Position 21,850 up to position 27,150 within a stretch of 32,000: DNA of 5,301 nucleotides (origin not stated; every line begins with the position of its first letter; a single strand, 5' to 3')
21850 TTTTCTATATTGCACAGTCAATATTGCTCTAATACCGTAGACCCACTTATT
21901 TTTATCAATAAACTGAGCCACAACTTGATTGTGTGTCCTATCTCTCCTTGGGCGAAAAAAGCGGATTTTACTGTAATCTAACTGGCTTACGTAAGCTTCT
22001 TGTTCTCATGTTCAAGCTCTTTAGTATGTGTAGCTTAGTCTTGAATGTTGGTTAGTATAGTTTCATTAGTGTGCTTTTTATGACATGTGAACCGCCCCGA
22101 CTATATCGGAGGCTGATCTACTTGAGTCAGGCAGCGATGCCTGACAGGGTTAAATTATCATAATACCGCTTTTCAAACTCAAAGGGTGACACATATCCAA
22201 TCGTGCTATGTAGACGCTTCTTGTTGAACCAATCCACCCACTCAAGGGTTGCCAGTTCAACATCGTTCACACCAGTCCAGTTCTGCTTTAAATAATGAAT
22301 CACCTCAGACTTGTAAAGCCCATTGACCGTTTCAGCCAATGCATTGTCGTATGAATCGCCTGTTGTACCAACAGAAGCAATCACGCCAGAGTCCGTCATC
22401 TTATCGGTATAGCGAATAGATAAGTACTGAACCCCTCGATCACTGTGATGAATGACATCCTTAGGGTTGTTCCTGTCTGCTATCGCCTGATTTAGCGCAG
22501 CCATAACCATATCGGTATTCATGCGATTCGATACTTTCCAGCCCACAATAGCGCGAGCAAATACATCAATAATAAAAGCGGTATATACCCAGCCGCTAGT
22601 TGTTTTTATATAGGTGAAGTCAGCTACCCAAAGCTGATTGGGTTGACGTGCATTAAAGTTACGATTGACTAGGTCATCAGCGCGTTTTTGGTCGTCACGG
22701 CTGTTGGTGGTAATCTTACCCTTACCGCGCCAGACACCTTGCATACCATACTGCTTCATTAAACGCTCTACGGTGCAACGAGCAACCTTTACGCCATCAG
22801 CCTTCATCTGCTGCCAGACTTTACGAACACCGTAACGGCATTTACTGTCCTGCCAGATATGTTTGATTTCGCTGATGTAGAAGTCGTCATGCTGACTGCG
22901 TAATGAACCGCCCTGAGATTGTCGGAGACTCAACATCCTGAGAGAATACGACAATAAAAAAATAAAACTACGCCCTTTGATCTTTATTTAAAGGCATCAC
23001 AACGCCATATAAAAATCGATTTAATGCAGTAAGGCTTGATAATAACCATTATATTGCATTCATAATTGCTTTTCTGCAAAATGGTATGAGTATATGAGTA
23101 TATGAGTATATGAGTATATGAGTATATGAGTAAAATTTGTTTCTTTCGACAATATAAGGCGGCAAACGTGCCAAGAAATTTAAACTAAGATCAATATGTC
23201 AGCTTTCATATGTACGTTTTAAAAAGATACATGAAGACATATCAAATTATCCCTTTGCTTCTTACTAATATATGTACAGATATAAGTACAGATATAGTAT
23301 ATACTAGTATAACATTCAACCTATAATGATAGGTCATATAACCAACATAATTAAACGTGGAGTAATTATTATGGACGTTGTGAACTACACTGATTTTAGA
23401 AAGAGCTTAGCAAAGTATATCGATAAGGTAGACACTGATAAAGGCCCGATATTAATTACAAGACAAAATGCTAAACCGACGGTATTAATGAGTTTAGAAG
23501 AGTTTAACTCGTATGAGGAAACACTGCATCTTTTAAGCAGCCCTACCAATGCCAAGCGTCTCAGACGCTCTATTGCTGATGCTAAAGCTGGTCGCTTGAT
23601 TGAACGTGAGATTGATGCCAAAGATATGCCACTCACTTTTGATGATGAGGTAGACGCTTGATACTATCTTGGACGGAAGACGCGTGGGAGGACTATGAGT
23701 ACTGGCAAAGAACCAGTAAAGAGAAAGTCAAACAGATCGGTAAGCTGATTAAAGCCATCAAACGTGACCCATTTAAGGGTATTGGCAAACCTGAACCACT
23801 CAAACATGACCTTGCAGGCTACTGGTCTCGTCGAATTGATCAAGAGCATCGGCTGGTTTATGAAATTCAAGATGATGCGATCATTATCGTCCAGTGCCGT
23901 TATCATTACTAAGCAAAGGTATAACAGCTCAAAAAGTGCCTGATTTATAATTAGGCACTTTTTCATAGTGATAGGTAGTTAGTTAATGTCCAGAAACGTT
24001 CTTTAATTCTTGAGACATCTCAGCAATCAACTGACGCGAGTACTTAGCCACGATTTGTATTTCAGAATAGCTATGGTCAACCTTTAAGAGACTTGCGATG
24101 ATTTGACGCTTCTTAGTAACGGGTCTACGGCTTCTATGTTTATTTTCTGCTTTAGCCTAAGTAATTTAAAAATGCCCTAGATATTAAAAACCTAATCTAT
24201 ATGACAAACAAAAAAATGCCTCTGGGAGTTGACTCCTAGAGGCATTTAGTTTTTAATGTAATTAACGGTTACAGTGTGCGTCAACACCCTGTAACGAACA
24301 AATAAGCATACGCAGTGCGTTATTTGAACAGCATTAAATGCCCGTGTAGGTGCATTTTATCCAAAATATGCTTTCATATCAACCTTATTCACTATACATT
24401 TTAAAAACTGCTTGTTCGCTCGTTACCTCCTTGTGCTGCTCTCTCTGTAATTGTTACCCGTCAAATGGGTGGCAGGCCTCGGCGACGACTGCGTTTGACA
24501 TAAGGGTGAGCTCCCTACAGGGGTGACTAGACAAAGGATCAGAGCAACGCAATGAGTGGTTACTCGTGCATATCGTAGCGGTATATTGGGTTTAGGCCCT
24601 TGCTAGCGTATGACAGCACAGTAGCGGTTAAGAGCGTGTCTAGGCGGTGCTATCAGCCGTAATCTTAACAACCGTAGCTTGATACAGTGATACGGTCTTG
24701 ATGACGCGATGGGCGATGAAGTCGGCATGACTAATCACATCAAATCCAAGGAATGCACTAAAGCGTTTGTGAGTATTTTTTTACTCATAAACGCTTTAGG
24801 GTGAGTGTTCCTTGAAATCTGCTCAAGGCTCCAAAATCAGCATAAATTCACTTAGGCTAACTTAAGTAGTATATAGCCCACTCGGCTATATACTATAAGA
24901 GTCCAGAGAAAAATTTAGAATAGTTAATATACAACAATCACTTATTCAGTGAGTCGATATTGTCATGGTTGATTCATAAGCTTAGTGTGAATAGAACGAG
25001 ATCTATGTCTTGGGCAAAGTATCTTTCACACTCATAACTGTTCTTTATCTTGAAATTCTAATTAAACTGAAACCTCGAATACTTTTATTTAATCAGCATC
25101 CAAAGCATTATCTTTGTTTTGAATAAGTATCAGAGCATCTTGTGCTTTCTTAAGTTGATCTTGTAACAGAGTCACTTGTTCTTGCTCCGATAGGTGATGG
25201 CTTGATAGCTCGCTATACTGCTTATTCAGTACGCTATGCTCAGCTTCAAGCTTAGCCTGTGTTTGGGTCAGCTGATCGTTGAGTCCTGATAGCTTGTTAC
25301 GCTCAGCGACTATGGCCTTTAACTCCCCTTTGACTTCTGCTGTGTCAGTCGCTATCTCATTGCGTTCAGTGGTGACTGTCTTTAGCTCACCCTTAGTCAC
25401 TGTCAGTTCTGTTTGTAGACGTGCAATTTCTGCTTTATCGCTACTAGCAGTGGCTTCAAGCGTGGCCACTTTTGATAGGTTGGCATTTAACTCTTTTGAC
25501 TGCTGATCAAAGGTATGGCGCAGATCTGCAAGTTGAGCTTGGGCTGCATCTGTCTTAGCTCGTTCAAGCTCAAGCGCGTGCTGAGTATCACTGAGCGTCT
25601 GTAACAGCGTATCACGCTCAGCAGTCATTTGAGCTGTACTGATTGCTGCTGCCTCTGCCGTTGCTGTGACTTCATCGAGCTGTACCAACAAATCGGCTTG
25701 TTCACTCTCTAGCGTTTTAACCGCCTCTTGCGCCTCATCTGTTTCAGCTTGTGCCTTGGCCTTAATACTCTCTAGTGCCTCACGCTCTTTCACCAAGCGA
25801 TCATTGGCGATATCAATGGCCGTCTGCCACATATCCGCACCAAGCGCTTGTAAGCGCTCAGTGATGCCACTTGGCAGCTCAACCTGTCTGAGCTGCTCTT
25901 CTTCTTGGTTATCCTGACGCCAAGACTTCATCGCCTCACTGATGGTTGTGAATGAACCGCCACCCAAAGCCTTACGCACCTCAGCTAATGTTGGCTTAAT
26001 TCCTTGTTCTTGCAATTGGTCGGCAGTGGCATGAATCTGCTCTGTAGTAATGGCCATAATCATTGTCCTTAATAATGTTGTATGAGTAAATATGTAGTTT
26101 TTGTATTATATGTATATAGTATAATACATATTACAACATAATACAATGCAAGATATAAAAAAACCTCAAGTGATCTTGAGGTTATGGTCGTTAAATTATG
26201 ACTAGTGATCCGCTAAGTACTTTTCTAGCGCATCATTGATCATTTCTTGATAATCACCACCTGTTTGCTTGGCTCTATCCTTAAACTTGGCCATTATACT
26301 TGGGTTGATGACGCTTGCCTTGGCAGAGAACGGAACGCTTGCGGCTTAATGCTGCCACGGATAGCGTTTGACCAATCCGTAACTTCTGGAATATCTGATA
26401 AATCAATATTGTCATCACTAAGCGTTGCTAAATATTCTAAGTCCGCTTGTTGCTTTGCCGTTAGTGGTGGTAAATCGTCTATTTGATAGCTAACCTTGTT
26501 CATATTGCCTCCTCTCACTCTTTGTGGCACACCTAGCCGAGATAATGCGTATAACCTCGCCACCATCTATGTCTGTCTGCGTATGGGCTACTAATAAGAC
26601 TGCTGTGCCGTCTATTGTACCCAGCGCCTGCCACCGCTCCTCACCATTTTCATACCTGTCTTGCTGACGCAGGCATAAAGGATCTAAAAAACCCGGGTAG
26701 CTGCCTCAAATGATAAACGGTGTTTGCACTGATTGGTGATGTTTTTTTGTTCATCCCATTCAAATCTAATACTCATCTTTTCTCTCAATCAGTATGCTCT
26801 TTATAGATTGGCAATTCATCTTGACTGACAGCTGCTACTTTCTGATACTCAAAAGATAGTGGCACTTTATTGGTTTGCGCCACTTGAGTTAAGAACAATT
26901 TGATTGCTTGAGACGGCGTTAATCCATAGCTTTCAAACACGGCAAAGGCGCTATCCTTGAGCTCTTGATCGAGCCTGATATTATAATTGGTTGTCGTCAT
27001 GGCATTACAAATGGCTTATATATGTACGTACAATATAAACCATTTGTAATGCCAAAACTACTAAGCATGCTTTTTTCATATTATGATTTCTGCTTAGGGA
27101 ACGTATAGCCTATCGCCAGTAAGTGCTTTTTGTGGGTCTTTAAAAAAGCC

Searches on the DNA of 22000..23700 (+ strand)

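Call 17: search_dna_similar(query=window:22000-23700:+, collection=plasmids, mode=near, max_rows=30)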
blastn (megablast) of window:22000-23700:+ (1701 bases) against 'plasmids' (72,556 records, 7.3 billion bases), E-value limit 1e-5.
Records with a match: 17; places in all: 19; records where one place covers at least 80% of the query: 0.
Best place of each record, by identity: >=99% 2; 95-99% 5; 90-95% 1; 80-90% 9.
By first word of the organism name: Psychrobacter 11; Moraxella 5; Acinetobacter 1.
By predicted mobility (MOB-suite, as given by PLSDB): non-mobilizable 11; mobilizable 6.
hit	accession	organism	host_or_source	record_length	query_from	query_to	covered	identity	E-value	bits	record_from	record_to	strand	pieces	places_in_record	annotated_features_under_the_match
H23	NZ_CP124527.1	Psychrobacter sp. WB2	Cell culture,Feedlot Water bowl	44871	905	1701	47%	99.3%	0e+0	1530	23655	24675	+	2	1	type II toxin-antitoxin system prevent-host-death family antitoxin | Txe/YoeB family addiction module toxin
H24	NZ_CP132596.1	Psychrobacter sp. van23A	cell culture,water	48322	905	1701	47%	99.3%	0e+0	1528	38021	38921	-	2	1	type II toxin-antitoxin system prevent-host-death family antitoxin | Txe/YoeB family addiction module toxin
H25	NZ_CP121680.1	Psychrobacter sp. SIT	sheep,whole organism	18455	904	1701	47%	98.6%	0e+0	1421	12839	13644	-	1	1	type II toxin-antitoxin system prevent-host-death family antitoxin | Txe/YoeB family addiction module toxin | hypothetical protein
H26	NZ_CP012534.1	Psychrobacter sp. P11G5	Botryllus sp.,Single cell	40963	89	907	48%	88.0%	0e+0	970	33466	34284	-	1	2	IS3 family transposase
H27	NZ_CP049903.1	Psychrobacter sp. WY6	Euphausia superba,whole organism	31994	89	907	48%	88.0%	0e+0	970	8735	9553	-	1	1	IS3 family transposase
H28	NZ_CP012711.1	Psychrobacter urativorans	cell culture,soil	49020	91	909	48%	87.8%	0e+0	959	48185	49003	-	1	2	none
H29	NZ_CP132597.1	Psychrobacter sp. van23A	cell culture,water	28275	89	901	48%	87.5%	0e+0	937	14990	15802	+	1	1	IS3 family transposase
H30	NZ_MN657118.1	Psychrobacter sp.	-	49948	89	907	48%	82.3%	0e+0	695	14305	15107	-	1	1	none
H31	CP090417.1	Acinetobacter johnsonii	mixed culture,soil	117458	89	585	29%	88.9%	2e-172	614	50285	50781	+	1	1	none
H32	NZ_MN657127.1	Psychrobacter sp.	-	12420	412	901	29%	88.2%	1e-163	584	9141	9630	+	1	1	none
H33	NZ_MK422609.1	Psychrobacter sp. DAB_AL32B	guano of little auks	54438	89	328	14%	87.9%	5e-73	283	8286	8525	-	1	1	none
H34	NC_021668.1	Psychrobacter sp. G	-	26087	973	1085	7%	88.5%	4e-29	137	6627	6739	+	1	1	none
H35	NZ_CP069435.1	Moraxella osloensis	-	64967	89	195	6%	93.5%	9e-36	159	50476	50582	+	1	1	none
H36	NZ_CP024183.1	Moraxella osloensis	Homo sapiens,single cell,skin swab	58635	120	195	4%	96.1%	3e-25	124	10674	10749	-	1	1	none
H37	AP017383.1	Moraxella osloensis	-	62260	120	195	4%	96.1%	3e-25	124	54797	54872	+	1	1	none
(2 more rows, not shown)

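Call 18: get_annotated_region(hit=H23, flank=5000)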
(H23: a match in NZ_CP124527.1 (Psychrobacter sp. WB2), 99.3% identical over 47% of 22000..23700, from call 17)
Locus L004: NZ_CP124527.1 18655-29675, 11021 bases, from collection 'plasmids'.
description: Psychrobacter sp. WB2 plasmid pWB2, complete sequence
organism: Psychrobacter sp. WB2 (NCBI taxid 3043330)
taxonomy: Bacteria; Pseudomonadota; Gammaproteobacteria; Moraxellales; Moraxellaceae; Psychrobacter; Psychrobacter sp. WB2
host: -; source: Cell culture,Feedlot Water bowl; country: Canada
typing (MOB-suite, as given by PLSDB): non-mobilizable
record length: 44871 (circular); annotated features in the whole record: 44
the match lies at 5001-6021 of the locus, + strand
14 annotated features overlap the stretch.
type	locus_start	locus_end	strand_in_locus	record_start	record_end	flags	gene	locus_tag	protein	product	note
predicted_resistance_gene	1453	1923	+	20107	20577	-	dfrA1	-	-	trimethoprim-resistant dihydrofolate reductase DfrA1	predicted by amrfinderplus; class TRIMETHOPRIM; identity 100.0%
predicted_resistance_gene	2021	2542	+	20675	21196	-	sat2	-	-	streptothricin N-acetyltransferase Sat2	predicted by amrfinderplus; class STREPTOTHRICIN; identity 100.0%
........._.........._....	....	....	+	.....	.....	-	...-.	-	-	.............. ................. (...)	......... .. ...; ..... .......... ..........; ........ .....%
predicted_resistance_gene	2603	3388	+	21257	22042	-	aadA1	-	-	ANT(3'')-Ia family aminoglycoside nucleotidyltransferase AadA1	predicted by amrfinderplus; class AMINOGLYCOSIDE; identity 100.0%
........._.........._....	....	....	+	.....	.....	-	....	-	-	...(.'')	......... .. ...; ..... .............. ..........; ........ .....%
CDS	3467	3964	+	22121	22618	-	-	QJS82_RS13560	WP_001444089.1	hypothetical protein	-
CDS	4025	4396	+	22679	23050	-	-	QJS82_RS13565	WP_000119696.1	hypothetical protein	-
CDS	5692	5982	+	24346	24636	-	-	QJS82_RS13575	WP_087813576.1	type II toxin-antitoxin system prevent-host-death family antitoxin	GO:0008219 - cell death [Evidence IEA]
CDS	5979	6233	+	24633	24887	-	-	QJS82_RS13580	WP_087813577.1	Txe/YoeB family addiction module toxin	GO:0008219 - cell death [Evidence IEA]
CDS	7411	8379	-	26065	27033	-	-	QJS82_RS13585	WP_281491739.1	DNA-binding protein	-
CDS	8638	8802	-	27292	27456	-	-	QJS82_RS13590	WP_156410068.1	hypothetical protein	-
CDS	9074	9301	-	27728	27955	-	-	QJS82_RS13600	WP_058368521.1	type II toxin-antitoxin system RelB/DinJ family antitoxin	GO:0006355 - regulation of DNA-templated transcription [Evidence IEA]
CDS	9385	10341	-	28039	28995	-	-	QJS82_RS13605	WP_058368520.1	replication initiation protein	GO:0006270 - DNA replication initiation [Evidence IEA]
CDS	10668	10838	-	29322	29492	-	-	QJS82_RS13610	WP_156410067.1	hypothetical protein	-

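Call 19: get_annotated_region(hit=H24, flank=5000)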
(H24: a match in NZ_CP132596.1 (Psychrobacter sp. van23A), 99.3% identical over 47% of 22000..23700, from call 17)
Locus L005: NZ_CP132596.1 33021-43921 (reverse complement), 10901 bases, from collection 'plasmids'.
description: Psychrobacter sp. van23A plasmid pVan23-1, complete sequence
organism: Psychrobacter sp. van23A (NCBI taxid 3064892)
taxonomy: Bacteria; Pseudomonadota; Gammaproteobacteria; Moraxellales; Moraxellaceae; Psychrobacter; Psychrobacter sp. van23A
host: -; source: cell culture,water; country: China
typing (MOB-suite, as given by PLSDB): non-mobilizable
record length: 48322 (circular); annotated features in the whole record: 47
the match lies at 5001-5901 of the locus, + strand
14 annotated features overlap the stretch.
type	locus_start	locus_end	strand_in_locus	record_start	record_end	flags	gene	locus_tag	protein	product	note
predicted_resistance_gene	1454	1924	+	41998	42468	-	dfrA1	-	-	trimethoprim-resistant dihydrofolate reductase DfrA1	predicted by amrfinderplus; class TRIMETHOPRIM; identity 100.0%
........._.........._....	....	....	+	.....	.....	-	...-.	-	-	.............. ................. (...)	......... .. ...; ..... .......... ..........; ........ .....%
predicted_resistance_gene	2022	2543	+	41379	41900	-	sat2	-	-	streptothricin N-acetyltransferase Sat2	predicted by amrfinderplus; class STREPTOTHRICIN; identity 100.0%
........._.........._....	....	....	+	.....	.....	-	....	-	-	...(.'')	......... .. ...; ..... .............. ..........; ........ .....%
predicted_resistance_gene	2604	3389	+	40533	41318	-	aadA1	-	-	ANT(3'')-Ia family aminoglycoside nucleotidyltransferase AadA1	predicted by amrfinderplus; class AMINOGLYCOSIDE; identity 100.0%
CDS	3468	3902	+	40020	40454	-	-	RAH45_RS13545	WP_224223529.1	hypothetical protein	-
CDS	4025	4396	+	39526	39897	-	-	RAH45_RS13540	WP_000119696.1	hypothetical protein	-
CDS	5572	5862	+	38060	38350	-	-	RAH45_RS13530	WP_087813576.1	type II toxin-antitoxin system prevent-host-death family antitoxin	GO:0008219 - cell death [Evidence IEA]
CDS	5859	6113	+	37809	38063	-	-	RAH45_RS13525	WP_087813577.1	Txe/YoeB family addiction module toxin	GO:0008219 - cell death [Evidence IEA]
CDS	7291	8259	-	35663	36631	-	-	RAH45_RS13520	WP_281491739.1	DNA-binding protein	-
CDS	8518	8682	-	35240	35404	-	-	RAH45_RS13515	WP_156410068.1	hypothetical protein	-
CDS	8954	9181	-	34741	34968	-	-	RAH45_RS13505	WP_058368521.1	type II toxin-antitoxin system RelB/DinJ family antitoxin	GO:0006355 - regulation of DNA-templated transcription [Evidence IEA]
CDS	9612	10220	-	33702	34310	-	-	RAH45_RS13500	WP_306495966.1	replication initiation protein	GO:0006270 - DNA replication initiation [Evidence IEA]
CDS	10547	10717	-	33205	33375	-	-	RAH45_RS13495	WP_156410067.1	hypothetical protein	-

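Call 20: get_annotated_region(hit=H25, flank=5000)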
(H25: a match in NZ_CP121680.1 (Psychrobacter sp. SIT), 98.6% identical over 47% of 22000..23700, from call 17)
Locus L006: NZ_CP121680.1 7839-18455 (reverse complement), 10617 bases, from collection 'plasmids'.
description: Psychrobacter sp. SIT plasmid pSIT2, complete sequence
organism: Psychrobacter sp. SIT (NCBI taxid 3018991)
taxonomy: Bacteria; Pseudomonadota; Gammaproteobacteria; Moraxellales; Moraxellaceae; Psychrobacter; Psychrobacter sp. SIT
host: -; source: sheep,whole organism; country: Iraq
typing (MOB-suite, as given by PLSDB): non-mobilizable; replicon rep_cluster_1166
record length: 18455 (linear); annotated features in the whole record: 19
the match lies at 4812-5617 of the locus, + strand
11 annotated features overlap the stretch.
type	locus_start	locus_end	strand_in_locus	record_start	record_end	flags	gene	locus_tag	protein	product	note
CDS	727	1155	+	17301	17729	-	-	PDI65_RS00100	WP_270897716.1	restriction endonuclease subunit S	GO:0006304 - DNA modification [Evidence IEA]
CDS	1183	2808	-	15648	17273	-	-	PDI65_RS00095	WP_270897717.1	IS66 family transposase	-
CDS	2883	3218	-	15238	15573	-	tnpB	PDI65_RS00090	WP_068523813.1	IS66 family insertion sequence element accessory protein TnpB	-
CDS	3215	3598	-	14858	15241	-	-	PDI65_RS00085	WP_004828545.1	transposase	GO:0006313 - DNA transposition [Evidence IEA]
CDS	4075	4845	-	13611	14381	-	-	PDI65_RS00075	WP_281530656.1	hypothetical protein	-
CDS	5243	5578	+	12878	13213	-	-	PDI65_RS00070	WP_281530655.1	type II toxin-antitoxin system prevent-host-death family antitoxin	GO:0008219 - cell death [Evidence IEA]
CDS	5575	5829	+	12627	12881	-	-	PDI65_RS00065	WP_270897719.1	Txe/YoeB family addiction module toxin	GO:0008219 - cell death [Evidence IEA]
CDS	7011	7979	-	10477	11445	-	-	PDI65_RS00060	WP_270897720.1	DNA-binding protein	-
CDS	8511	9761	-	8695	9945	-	-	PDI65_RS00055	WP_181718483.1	replication initiation protein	GO:0006270 - DNA replication initiation [Evidence IEA]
CDS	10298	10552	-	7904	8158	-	-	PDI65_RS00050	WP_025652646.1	Txe/YoeB family addiction module toxin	GO:0008219 - cell death [Evidence IEA]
CDS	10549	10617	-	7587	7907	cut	-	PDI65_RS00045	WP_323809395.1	type II toxin-antitoxin system prevent-host-death family antitoxin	GO:0008219 - cell death [Evidence IEA]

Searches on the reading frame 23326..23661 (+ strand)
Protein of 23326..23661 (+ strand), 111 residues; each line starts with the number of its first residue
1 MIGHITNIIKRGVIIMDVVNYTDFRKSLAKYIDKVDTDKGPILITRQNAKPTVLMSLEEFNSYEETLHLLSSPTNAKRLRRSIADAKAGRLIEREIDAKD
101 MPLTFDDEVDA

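Call 13: search_protein_families(library=pfam, proteins=[window:23326-23661:+], max_evalue=0.01)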
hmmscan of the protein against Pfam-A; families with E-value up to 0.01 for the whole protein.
window:23326-23661:+ (111 aa): 1 family
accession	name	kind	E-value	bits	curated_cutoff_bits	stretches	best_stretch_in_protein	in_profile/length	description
PF02604.26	PhdYeFM_antitox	-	5.6e-24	84.1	29.8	1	16-89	1-74/74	Antitoxin Phd_YefM, type II toxin-antitoxin system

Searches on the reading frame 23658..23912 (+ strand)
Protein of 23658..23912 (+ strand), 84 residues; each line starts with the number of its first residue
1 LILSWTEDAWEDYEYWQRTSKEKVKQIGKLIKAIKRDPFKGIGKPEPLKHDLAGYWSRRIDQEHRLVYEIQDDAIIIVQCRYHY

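Call 13: search_protein_families(library=pfam, proteins=[window:23658-23912:+], max_evalue=0.01)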
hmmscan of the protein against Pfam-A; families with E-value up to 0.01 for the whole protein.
window:23658-23912:+ (84 aa): 2 families
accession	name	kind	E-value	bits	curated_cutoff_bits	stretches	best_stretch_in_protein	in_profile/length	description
PF06769.20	YoeB_toxin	-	9.3e-41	138.2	27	1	5-84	1-80/80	YoeB-like toxin of bacterial type II toxin-antitoxin system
PF05016.21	ParE_toxin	-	6.7e-06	27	23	1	4-78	2-80/89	ParE toxin of type II toxin-antitoxin system, parDE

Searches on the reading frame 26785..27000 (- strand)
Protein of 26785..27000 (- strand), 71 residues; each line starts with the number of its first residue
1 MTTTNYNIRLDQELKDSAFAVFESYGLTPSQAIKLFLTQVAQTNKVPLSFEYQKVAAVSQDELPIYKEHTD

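Call 13: search_protein_families(library=pfam, proteins=[window:26785-27000:-], max_evalue=0.01)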
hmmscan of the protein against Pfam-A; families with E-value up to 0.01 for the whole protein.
window:26785-27000:- (71 aa): 1 family
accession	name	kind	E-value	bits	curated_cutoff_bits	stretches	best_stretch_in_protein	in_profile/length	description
PF04221.18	RelB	-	7.6e-14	51.8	22.4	1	7-53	5-51/82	RelB antitoxin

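Call 38: search_protein_families(library=pfam, proteins=[window:26785-27000:-], max_evalue=1)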
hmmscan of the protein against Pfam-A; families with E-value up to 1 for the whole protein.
window:26785-27000:- (71 aa): 1 family
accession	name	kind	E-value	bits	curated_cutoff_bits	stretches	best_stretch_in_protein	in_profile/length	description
PF04221.18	RelB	-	7.6e-14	51.8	22.4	1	7-53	5-51/82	RelB antitoxin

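Call 70: search_protein_families(library=ncbifam, proteins=[window:26785-27000:-], max_evalue=0.01)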
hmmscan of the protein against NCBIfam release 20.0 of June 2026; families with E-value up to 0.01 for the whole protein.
window:26785-27000:- (71 aa): 3 families
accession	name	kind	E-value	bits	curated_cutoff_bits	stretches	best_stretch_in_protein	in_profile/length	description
TIGR02384.1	RelB_DinJ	subfamily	3e-18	65.8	45.65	1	1-54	1-54/85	type II toxin-antitoxin system RelB/DinJ family antitoxin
NF008412.0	PRK11235.1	equivalog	3.4e-11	43.2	96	1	6-49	4-47/80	type II toxin-antitoxin system RelB/DinJ family antitoxin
NF050811.1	RelB_ParD_antitoxin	subfamily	1.1e-09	38.3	60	1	8-54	1-47/83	type II toxin-antitoxin system RelB/ParD family antitoxin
